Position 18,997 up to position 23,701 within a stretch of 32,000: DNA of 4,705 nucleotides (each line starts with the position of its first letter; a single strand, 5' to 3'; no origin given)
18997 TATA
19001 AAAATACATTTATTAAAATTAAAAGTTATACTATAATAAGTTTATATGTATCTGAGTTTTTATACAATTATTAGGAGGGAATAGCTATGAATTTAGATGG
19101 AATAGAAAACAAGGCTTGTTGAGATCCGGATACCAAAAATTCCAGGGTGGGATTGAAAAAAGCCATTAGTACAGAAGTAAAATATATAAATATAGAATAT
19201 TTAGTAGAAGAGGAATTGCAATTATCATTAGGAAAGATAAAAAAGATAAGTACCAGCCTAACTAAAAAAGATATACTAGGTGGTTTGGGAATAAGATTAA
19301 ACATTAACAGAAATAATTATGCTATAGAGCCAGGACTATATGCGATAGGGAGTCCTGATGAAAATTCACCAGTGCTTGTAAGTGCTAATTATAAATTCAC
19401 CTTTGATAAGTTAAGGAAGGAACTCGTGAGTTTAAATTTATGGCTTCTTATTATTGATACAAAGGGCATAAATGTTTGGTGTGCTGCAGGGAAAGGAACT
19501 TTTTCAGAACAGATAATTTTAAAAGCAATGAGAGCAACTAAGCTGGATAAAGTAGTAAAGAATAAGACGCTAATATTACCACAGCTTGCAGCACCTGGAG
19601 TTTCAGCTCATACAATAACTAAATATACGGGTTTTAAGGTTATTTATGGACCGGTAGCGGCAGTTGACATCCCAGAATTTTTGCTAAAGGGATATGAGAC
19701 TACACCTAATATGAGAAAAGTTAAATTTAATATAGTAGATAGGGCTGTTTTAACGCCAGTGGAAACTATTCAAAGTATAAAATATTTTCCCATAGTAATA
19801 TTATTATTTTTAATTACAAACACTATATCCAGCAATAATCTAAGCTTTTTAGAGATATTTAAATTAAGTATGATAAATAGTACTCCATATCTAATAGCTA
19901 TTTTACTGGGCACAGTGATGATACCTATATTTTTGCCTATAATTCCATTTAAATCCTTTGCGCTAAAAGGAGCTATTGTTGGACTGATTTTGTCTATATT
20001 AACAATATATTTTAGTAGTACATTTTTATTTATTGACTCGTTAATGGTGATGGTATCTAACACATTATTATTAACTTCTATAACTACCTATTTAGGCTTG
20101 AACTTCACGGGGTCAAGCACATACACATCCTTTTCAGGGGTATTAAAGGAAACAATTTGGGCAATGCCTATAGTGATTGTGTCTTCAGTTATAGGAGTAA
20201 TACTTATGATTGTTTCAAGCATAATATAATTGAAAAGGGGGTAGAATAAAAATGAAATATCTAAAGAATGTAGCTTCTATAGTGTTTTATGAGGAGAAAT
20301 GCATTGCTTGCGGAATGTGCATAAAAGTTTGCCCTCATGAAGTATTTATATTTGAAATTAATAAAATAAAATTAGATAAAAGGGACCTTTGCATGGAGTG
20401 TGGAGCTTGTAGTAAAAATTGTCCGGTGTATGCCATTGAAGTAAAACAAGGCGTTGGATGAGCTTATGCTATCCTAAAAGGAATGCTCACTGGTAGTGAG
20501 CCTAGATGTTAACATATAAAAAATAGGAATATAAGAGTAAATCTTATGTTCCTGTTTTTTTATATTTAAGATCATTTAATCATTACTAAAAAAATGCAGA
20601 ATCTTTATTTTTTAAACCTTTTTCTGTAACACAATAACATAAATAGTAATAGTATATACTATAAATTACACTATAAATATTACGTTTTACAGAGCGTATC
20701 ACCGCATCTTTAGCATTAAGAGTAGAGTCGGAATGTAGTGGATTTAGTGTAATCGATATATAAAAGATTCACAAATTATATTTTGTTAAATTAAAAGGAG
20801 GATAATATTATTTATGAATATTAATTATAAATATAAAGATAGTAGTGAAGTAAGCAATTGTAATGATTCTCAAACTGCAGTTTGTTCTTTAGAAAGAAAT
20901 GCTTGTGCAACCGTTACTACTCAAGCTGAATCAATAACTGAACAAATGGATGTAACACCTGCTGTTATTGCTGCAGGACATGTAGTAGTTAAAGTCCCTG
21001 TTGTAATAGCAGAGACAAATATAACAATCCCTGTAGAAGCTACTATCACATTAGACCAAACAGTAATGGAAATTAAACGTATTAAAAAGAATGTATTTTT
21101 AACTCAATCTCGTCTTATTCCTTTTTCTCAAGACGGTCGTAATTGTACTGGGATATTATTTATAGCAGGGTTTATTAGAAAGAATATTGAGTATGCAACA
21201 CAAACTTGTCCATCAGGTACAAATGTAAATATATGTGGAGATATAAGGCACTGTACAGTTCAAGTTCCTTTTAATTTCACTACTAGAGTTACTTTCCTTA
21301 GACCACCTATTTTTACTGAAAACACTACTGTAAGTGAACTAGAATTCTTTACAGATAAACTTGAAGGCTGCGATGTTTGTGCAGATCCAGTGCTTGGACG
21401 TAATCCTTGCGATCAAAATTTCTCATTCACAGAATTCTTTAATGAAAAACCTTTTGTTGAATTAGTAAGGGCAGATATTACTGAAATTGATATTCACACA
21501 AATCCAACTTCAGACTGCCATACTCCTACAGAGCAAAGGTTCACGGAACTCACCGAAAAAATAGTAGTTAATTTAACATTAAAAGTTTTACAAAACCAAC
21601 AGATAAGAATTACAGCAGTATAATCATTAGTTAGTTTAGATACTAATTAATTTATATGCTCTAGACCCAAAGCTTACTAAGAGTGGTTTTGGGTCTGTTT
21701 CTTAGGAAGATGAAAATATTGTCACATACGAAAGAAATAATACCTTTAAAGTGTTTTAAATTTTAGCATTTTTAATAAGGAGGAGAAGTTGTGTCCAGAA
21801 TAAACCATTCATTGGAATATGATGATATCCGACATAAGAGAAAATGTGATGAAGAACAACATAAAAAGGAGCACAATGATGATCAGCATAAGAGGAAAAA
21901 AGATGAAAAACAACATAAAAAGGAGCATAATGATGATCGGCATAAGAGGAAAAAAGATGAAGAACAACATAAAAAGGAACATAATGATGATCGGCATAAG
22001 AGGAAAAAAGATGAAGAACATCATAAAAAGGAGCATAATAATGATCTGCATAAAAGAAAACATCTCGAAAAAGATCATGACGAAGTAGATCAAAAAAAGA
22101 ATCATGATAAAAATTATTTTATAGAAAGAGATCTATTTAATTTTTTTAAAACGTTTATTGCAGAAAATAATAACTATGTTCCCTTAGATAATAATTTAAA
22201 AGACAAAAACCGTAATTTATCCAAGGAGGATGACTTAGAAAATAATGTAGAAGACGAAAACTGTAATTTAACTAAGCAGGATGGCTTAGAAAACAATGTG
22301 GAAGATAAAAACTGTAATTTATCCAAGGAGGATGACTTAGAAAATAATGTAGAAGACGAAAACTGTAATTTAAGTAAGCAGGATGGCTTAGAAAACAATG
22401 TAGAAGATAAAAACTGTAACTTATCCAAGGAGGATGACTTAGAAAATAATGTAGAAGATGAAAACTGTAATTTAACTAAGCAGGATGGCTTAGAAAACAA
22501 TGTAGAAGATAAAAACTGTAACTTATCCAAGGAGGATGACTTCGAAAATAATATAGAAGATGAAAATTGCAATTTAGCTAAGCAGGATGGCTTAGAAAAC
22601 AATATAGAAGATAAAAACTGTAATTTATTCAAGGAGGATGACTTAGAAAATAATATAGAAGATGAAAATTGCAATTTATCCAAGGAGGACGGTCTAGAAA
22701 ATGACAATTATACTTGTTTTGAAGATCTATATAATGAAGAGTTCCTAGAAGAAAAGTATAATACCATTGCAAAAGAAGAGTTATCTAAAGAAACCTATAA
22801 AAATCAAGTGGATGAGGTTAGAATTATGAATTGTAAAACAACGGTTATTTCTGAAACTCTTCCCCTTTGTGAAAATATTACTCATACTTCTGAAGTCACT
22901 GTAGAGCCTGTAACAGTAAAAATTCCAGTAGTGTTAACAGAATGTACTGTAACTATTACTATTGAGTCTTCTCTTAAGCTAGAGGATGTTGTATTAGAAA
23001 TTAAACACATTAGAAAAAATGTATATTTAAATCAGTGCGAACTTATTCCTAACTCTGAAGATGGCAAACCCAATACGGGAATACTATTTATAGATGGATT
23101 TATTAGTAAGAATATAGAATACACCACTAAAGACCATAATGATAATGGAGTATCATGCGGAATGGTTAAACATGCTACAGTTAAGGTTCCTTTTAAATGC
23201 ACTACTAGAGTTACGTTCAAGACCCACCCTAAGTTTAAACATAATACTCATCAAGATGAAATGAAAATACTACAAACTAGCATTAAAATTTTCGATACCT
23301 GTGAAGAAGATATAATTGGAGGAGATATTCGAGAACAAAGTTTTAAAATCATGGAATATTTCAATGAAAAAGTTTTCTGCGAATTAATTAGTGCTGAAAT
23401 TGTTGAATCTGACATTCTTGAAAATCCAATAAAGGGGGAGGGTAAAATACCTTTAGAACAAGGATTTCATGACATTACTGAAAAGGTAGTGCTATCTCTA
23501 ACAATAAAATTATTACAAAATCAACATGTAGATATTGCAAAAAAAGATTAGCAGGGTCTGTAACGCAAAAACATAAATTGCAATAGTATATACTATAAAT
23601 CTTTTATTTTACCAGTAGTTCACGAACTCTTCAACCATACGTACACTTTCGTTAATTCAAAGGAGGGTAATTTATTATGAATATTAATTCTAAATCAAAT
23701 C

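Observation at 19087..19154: In-frame TGA 33 nt into hgcA: candidate selenocysteine forming an N-terminal Cys-Sec pair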

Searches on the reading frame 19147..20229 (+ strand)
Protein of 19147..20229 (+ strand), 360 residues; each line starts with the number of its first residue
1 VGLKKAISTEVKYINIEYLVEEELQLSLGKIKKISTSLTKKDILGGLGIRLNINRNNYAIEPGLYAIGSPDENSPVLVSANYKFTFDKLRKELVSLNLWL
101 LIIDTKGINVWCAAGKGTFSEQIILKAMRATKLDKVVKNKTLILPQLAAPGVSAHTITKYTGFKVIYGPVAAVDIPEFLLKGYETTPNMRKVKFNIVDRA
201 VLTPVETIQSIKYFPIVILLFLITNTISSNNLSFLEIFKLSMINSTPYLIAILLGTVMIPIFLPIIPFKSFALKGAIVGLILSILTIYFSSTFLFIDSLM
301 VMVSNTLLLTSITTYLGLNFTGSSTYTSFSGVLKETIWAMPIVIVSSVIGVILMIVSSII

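Call 6: search_protein_families(library=ncbifam, proteins=[window:19147-20229:+])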
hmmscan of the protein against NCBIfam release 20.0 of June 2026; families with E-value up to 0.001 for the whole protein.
window:19147-20229:+ (360 aa): 3 families
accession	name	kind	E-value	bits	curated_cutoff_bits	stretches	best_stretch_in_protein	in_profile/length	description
NF040863.1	HgcA_corrinoid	equivalog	4.8e-120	400.6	275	1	31-359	1-324/325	mercury methylation corrinoid protein HgcA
NF043039.1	HgcAB_like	equivalog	9.7e-59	199.7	285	1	57-327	13-279/350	HgcAB-like fusion protein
NF003195.0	PRK04165.1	equivalog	1.2e-23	83.7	306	1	38-181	299-445/450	acetyl-CoA decarbonylase/synthase complex subunit gamma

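Call 7: search_protein_families(library=pfam, proteins=[window:19147-20229:+])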
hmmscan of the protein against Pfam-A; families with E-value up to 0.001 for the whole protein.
window:19147-20229:+ (360 aa): 1 family
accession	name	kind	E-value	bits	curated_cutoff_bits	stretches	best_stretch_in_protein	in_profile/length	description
PF03599.22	CdhD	-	5.9e-16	58.6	24.8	1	39-177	244-385/387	CO dehydrogenase/acetyl-CoA synthase delta subunit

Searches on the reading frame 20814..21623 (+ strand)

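Call 6: search_protein_families(library=ncbifam, proteins=[window:20814-21623:+])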
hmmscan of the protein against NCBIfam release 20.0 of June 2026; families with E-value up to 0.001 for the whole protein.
window:20814-21623:+ (269 aa): 2 families
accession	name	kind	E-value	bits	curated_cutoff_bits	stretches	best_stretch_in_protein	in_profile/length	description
NF045794.1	CsxC_fam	subfamily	1.1e-74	250.9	135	1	60-266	1-203/203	CsxC family protein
NF045793.1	BC_2427_fam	subfamily_domain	3.7e-17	62.7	200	1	27-130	91-200/236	BC_2427 family protein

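Call 7: search_protein_families(library=pfam, proteins=[window:20814-21623:+])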
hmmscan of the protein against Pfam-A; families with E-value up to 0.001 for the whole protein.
window:20814-21623:+ (269 aa): 1 family
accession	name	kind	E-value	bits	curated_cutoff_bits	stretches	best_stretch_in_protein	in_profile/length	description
PF25250.1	DUF7852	-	5.6e-19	69.1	22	1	11-131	77-205/238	Domain of unknown function (DUF7852)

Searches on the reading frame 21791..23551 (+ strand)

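Call 7: search_protein_families(library=pfam, proteins=[window:21791-23551:+])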
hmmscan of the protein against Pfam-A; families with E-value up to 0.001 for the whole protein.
window:21791-23551:+ (586 aa): 1 family
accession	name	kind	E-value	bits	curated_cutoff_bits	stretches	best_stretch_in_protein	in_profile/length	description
PF25250.1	DUF7852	-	2e-12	47.6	22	1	331-451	81-208/238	Domain of unknown function (DUF7852)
